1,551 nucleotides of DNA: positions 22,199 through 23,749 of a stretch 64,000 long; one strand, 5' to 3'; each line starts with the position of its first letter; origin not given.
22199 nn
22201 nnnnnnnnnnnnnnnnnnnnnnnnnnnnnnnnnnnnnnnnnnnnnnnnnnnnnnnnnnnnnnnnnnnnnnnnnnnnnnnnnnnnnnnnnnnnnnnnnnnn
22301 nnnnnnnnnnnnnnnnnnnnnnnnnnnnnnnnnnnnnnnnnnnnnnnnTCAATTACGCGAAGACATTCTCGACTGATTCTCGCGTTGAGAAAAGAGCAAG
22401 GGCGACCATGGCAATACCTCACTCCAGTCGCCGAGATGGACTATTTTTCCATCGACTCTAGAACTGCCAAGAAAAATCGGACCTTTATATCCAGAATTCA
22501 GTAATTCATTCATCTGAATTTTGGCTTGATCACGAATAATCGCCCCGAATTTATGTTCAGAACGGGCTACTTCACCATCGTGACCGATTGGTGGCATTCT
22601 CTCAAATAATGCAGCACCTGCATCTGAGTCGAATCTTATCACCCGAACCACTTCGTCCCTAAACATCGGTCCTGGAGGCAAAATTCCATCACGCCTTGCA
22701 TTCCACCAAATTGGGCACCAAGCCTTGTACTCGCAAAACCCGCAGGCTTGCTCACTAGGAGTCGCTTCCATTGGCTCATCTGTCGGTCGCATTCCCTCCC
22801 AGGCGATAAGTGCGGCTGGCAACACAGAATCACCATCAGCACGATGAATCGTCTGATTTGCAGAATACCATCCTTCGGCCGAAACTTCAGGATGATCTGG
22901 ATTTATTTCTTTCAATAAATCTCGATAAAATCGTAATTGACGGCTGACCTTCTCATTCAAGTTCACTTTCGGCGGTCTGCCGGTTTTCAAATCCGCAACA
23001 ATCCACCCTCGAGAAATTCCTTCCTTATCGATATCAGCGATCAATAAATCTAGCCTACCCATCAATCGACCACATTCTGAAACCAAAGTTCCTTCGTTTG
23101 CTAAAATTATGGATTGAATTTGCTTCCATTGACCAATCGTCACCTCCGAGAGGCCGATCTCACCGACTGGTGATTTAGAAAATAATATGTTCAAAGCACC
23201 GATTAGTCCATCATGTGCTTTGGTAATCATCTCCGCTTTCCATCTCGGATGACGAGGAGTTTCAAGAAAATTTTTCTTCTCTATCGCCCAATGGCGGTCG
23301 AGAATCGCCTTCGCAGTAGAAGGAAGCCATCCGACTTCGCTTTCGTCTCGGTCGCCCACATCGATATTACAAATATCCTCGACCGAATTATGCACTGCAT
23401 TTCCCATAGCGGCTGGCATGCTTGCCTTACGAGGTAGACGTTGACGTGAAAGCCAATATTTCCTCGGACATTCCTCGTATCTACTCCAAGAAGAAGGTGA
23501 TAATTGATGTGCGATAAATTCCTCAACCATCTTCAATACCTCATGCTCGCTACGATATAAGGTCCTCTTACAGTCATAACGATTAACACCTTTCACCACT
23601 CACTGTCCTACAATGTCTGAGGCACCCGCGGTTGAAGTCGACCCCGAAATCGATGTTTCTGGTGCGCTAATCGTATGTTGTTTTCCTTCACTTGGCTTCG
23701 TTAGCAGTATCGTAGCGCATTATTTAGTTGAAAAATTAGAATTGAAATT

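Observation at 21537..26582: DNA-end processing cluster: DEDDh exonuclease (with DUF3820-like tail) overlapping a Cas4/RecB-like Fe-S nuclease, beside a bacterial-type LigA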

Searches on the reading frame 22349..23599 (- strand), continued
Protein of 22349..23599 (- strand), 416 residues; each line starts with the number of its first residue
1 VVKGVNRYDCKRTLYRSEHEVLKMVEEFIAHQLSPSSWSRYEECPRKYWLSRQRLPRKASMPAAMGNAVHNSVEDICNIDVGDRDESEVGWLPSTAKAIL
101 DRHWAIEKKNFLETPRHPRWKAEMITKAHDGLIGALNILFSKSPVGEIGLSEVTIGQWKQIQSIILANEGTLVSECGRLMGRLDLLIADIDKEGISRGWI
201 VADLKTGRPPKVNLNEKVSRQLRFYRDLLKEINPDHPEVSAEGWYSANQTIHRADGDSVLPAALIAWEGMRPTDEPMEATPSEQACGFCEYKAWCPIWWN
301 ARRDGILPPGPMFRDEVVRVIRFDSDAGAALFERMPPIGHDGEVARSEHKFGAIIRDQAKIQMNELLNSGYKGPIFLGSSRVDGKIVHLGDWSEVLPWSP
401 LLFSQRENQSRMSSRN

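Call 38: find_encoding_contigs(protein=P0285, flank=10000, max_places=1)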
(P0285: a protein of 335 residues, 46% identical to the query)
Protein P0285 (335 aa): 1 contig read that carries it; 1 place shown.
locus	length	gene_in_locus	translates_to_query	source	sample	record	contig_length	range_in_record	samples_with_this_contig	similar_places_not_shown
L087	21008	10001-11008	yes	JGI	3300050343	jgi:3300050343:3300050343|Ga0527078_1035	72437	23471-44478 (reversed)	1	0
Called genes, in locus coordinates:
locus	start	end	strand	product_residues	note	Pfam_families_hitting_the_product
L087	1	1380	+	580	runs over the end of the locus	-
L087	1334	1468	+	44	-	-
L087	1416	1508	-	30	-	-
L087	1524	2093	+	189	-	-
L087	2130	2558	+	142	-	PF03479:PCC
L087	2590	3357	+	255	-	PF22745:Nlig-Ia, PF01653:DNA_ligase_aden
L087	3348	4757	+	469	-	PF01653:DNA_ligase_aden, PF03120:OB_DNA_ligase, PF12826:HHH_2 (faint), PF14520:HHH_5 (faint), PF00533:BRCT, PF12738:PTCB-BRCT (weak)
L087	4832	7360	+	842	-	PF18911:PKD_4 (weak)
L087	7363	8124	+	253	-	-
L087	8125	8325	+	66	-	-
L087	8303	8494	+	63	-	-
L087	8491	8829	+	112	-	-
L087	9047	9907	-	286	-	PF09754:PAC2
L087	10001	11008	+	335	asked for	PF12705:PDDEXK_1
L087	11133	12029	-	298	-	PF00929:RNase_T, PF20600:ExoX-like_C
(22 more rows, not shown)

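Call 49: find_homologous_proteins(query=A2, max_evalue=0.00001)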
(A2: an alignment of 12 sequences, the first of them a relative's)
Query A2 (12 sequences) (396 aa, profile of the alignment): 27 proteins with E <= 0.00001 among 8000 candidates.
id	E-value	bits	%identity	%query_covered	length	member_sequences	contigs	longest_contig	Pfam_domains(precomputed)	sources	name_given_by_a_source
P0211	8.4e-104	366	100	100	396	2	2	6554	PF01930.24,PF12705.14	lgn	-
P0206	1.1e-92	329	29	32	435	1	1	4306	PF12705.14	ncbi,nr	ncbi:PD-(D/E)XK nuclease family protein [bacterium]|nr:PD-(D/E)XK nuclease family protein [bacterium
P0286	1.9e-76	276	34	32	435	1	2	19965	PF12705.14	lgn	-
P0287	4.1e-69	252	28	39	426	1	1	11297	PF01930.24,PF12705.14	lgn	-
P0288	8.3e-60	221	32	93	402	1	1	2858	PF12705.14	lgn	-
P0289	5.1e-59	218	46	94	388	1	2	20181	PF12705.14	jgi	jgi:RecB family exonuclease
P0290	7.0e-58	215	37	94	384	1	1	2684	PF12705.14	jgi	jgi:CRISPR/Cas system-associated exonuclease Cas4 (RecB family)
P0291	1.1e-57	214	36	88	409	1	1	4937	PF12705.14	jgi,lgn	jgi:hypothetical protein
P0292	3.3e-57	212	35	93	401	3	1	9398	PF12705.14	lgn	-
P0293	7.6e-54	201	36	93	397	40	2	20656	PF12705.14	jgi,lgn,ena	-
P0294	3.4e-53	199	35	93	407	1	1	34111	PF12705.14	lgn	-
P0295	1.7e-51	194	29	66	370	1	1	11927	PF12705.14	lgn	-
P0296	3.3e-50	189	33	79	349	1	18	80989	PF01930.24,PF12705.14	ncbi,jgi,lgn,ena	jgi:CRISPR/Cas system-associated exonuclease Cas4 (RecB family)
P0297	5.1e-50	189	34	80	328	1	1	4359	PF12705.14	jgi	jgi:RecB family exonuclease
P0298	2.3e-41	160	37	56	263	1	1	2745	PF12705.14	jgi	jgi:CRISPR/Cas system-associated exonuclease Cas4 (RecB family)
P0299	3.4e-38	150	40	53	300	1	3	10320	PF12705.14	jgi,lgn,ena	-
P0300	5.8e-19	87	25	33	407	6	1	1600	PF12705.14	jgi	jgi:CRISPR/Cas system-associated exonuclease Cas4 (RecB family)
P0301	1.1e-18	86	33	23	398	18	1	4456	PF12705.14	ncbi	-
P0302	4.3e-17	80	27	28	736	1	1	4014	PF13538.13,PF12705.14,PF13361.13,PF10926.15,PF00580.28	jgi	jgi:DNA helicase-2/ATP-dependent DNA helicase PcrA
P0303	5.6e-17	80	21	66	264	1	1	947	PF01930.24,PF12705.14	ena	-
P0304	6.6e-17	80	30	23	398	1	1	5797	PF12705.14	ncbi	ncbi:MAG: PD-(D/E)XK nuclease family protein [Gemmatimonadales bacterium]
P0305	6.5e-15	73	23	57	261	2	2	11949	PF01930.24,PF12705.14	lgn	-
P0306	7.9e-15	73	22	68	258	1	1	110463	PF01930.24,PF12705.14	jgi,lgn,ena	-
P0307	2.0e-12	65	26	35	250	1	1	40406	PF01930.24,PF12705.14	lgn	-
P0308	2.7e-12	65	22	64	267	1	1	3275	PF12705.14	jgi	-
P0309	1.5e-8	52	27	56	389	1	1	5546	PF12705.14,PF10926.15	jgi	jgi:hypothetical protein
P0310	4.4e-8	51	36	14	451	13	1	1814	PF13538.13,PF12705.14,PF13361.13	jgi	jgi:ATP-dependent helicase/nuclease subunit A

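Call 50: find_encoding_contigs(protein=P0296, flank=6000, max_places=1)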
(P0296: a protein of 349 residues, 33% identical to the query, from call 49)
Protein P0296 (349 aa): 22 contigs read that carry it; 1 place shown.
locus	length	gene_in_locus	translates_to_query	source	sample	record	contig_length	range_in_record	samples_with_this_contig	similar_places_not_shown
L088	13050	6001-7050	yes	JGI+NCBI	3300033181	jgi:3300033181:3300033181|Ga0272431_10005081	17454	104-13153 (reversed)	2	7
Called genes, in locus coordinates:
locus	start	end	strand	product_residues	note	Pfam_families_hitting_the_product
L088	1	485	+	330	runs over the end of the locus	PF06114:Peptidase_M78, PF09394:Inhibitor_I42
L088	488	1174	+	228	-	PF00112:Peptidase_C1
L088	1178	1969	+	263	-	-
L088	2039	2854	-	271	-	PF00303:Thymidylat_synt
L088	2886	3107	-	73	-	-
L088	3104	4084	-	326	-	PF18723:HMUDK_hel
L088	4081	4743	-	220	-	PF02223:Thymidylate_kin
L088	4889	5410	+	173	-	-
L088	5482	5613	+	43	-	PF03795:YCII (weak)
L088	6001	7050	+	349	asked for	PF12705:PDDEXK_1, PF01930:Cas_Cas4 (weak)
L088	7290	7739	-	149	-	PF14567:SUKH_5, PF09346:SMI1_KNR4, PF14568:SUKH_6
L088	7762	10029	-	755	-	-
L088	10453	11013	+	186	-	PF13560:HTH_31 (weak), PF01381:HTH_3 (weak), PF13443:HTH_26, PF13291:ACT_4, PF01842:ACT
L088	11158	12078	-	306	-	-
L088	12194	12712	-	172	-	-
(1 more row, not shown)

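Call 51: find_encoding_contigs(protein=P0294, flank=6000, max_places=1)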
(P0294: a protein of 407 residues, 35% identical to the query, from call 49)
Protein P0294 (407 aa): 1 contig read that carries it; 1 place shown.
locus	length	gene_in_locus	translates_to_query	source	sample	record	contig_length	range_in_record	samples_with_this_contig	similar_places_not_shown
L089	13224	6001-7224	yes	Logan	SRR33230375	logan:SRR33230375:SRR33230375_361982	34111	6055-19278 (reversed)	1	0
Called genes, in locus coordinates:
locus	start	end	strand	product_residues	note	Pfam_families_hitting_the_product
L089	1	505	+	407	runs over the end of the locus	PF14236:DruA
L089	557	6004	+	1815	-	PF00270:DEAD, PF27116:YjiV_N, PF00271:Helicase_C (weak), PF09369:MZB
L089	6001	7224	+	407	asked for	PF12705:PDDEXK_1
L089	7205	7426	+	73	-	-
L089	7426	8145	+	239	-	PF13456:RVT_3 (faint)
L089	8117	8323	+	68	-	-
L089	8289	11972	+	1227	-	PF13086:AAA_11 (faint), PF13245:AAA_19, PF13604:AAA_30, PF01443:Viral_helicase1 (weak), PF13538:UvrD_C_2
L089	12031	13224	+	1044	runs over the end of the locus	PF04851:ResIII, PF00176:SNF2-rel_dom, PF00271:Helicase_C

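Call 52: find_encoding_contigs(protein=P0289, flank=6000, max_places=1)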
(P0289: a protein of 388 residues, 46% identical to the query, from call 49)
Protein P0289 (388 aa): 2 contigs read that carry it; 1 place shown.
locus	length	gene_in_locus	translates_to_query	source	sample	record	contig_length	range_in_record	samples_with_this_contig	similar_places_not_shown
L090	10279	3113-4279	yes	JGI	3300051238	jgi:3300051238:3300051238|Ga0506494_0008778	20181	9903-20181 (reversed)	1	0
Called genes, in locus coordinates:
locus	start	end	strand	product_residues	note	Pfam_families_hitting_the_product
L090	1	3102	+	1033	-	?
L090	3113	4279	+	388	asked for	PF12705:PDDEXK_1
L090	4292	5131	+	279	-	-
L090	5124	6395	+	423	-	PF10923:BrxC_BrxD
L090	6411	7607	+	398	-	PF10923:BrxC_BrxD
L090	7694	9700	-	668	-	PF14236:DruA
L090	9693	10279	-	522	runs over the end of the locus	PF02518:HATPase_c, PF13589:HATPase_c_3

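Call 69: search_dna_similar(query=window:22349-23530:-, collection=phages, mode=protein, max_evalue=0.001, max_rows=10)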
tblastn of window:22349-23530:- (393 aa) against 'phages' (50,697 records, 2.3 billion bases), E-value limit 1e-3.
No match.

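Call 78: fold_search(model_id=the predicted structure, library=viral)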
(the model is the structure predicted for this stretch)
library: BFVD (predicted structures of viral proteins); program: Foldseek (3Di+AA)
matches with E <= 10: 770; with E <= 0.001: 100
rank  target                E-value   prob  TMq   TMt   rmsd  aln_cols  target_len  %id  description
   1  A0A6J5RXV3            1.3e-09  1.00  0.48  0.67   5.1       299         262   18  COG2887 RecB family exonuclease [uncultured Caudovirales phage]
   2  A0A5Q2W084            1.8e-09  1.00  0.46  0.70   5.0       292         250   17  (no name in the UniProt tables at hand)
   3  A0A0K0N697            1.9e-09  1.00  0.43  0.43   6.6       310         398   19  PD-(D/E)XK endonuclease-like domain-containing protein [Tsukamurella phage TIN4]
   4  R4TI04                1.3e-08  1.00  0.41  0.58   5.4       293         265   17  PD-(D/E)XK nuclease [Haloarcula californiae tailed virus 1]
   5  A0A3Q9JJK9            1.1e-07  1.00  0.48  0.32   5.8       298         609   16  (no name in the UniProt tables at hand)
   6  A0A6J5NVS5            1.1e-07  1.00  0.45  0.47  13.3       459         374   14  Uncharacterized protein [uncultured Caudovirales phage]
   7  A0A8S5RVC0            1.2e-07  1.00  0.39  0.47   5.5       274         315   16  PD-(D/E)XK nuclease superfamily protein [Siphoviridae sp. ctHip2]
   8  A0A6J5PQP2            1.7e-07  1.00  0.46  0.60   5.9       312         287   13  PD-(D/E)XK nuclease superfamily [uncultured Caudovirales phage]
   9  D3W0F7                2.4e-07  1.00  0.39  0.38   6.1       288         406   17  Phage protein [Lactococcus phage 1358]
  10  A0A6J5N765            2.7e-07  1.00  0.45  0.58   7.2       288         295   17  PD-(D/E)XK nuclease superfamily [uncultured Caudovirales phage]
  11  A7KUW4                3.5e-07  1.00  0.48  0.67   5.9       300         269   14  (no name in the UniProt tables at hand)
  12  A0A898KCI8            5.2e-07  1.00  0.44  0.55   5.8       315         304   14  (no name in the UniProt tables at hand)
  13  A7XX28                5.6e-07  1.00  0.42  0.56   8.4       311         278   15  RecB family exonuclease [Thermus virus P23-45]
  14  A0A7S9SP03            5.6e-07  1.00  0.40  0.37   7.1       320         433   16  PD-(D/E)XK nuclease superfamily protein [Serratia phage Tsm2]
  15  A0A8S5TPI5            6.6e-07  1.00  0.36  0.59   6.1       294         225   15  PD-(D/E)XK nuclease superfamily protein [Podoviridae sp. ct2iq11]
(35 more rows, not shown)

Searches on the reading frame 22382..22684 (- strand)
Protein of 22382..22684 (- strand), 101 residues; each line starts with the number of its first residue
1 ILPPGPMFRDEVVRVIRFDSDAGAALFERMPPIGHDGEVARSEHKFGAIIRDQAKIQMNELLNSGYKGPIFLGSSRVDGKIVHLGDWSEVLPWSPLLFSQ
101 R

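Call 61: predict_structure(alignment_id=A3)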
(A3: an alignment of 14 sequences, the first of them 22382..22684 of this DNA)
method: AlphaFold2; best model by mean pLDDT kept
length: 101 residues; sequences in the alignment: 14
mean_pLDDT: 89.8   pTM: 0.79
mean pLDDT of the five models: 89.8, 89.4, 89.2, 88.4, 88.0
residues with pLDDT >= 90: 77; 70-90: 12; 50-70: 9; < 50: 3
segments of 3 or more residues with pLDDT < 50: none
pLDDT, mean of each block of 10 residues (from residue 1): 69 97 97 87 96 98 96 92 97 73 41
secondary structure, 60 per line:
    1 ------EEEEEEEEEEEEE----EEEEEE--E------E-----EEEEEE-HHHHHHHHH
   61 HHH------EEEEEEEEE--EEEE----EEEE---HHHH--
elements in order: E7-19 E24-29 E45-50 H52-63 E70-78 E81-84 E89-92 H96-99

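Call 63: fold_search(model_id=the predicted structure, library=pdb)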
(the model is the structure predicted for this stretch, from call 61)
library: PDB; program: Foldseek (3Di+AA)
matches with E <= 10: 554; with E <= 0.001: 10
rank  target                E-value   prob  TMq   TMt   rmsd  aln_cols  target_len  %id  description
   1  4jbk_D                1.1e-04  1.00  0.49  0.28   6.1       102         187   12  Molecular basis for abrogation of activation of pro-inflammatory cytokines (released 2013-06-26)
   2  4jbj_A                2.1e-04  1.00  0.49  0.27   6.0       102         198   12  Structural mimicry for functional antagonism (released 2013-06-26)
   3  4l5q                  2.4e-04  1.00  0.49  0.27   5.8       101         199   13  Crystal structure of p202 HIN1 (released 2013-07-31)
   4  4lnq_B                2.5e-04  1.00  0.48  0.27   5.3        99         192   13  Crystal structure of Ifi202 HINa domain in complex with 20bp dsDNA (released 2014-01-08)
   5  4jbj_B                2.5e-04  1.00  0.50  0.28   6.0       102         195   12  Structural mimicry for functional antagonism (released 2013-06-26)
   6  4lnq_A                2.8e-04  1.00  0.49  0.27   6.2       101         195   12  Crystal structure of Ifi202 HINa domain in complex with 20bp dsDNA (released 2014-01-08)
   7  4l5r_C                3.0e-04  1.00  0.49  0.27   6.2       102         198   12  Crystal structure of p202 HIN1 in complex with 20-mer dsDNA (released 2013-07-31)
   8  4jbk_A                3.2e-04  1.00  0.49  0.28   6.4       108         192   12  Molecular basis for abrogation of activation of pro-inflammatory cytokines (released 2013-06-26)
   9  4jbk_C                3.8e-04  1.00  0.51  0.29   6.4       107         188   13  Molecular basis for abrogation of activation of pro-inflammatory cytokines (released 2013-06-26)
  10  4jbk_B                4.5e-04  1.00  0.49  0.28   6.2       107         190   13  Molecular basis for abrogation of activation of pro-inflammatory cytokines (released 2013-06-26)
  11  6oe9                  1.2e-03  1.00  0.54  0.29   5.4       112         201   15  Crystal structure of p204 HIN1 domain (released 2019-07-10)
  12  5yzp                  1.2e-03  1.00  0.51  0.29   5.2       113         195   15  Crystal structure of p204 HINa domain (released 2018-12-19)
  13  8idx_A                1.9e-03  1.00  0.49  0.27   4.8       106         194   15  Structure of p205 HIN (released 2024-02-14)
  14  3rn2_A                2.5e-03  1.00  0.46  0.26   6.0        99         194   17  Structural Basis of Cytosolic DNA Recognition by Innate Immune Receptors (released 2012-04-25)
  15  4qgu_B                3.0e-03  1.00  0.53  0.30   4.8       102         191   15  protein domain complex with ssDNA (released 2015-06-17)
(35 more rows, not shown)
